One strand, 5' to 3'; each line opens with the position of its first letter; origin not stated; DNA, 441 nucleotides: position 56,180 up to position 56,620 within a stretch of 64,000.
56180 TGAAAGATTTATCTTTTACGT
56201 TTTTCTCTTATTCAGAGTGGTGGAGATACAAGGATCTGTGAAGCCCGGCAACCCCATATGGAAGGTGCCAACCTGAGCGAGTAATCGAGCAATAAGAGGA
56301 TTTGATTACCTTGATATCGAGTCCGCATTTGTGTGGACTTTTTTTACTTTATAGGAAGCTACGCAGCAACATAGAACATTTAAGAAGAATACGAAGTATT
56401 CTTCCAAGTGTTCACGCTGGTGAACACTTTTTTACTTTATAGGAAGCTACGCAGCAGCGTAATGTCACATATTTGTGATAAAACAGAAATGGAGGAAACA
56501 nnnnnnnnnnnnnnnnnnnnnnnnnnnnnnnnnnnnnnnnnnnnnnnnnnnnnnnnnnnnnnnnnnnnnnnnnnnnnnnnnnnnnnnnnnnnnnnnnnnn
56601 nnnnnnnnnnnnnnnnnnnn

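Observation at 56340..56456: Twin-hairpin element inserted between the SAM-I riboswitch terminator and the metK start codon, flanked by a perfect 29-nt direct repeat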

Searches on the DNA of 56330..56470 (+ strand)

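Call 52: search_dna_similar(query=window:56340-56460:+, collection=plasmids, mode=distant, max_evalue=0.001, max_rows=10)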
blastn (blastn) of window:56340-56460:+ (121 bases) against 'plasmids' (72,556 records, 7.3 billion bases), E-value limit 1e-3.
No match.

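Call 64: search_rna_families(source=window, start=56330, end=56470, threshold=evalue, max_evalue=10)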
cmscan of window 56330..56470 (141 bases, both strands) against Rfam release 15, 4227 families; matches with E-value up to 10: 6.
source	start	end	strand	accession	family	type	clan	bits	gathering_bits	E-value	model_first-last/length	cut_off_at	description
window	56339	56449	+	RF02579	tsr26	Gene; sRNA;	-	25.3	141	0.029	1-122/122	no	S. aureus tsr26 small RNA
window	56407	56429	+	RF03236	mir-1206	Gene; miRNA;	-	18.1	70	0.19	1-58/58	no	mir-1206 microRNA precursor family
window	56406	56429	+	RF02066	STnc320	Gene; sRNA;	-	16.4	50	0.58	22-45/55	no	Salmonella enterica sRNA STnc320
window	56378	56441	+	RF00242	ctRNA_pT181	Gene; antisense;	-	16.4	56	8.1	1-94/94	no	ctRNA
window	56410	56464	+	RF00526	snoMe28S-U3344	Gene; snRNA; snoRNA; CD-box;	-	13.9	50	7.4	1-83/83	no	Small nucleolar RNA Me28S-U3344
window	56406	56467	-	RF02083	OrzO-P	Gene; antitoxin;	-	12.9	60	8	1-76/76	no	OrzO-P RNA antitoxin family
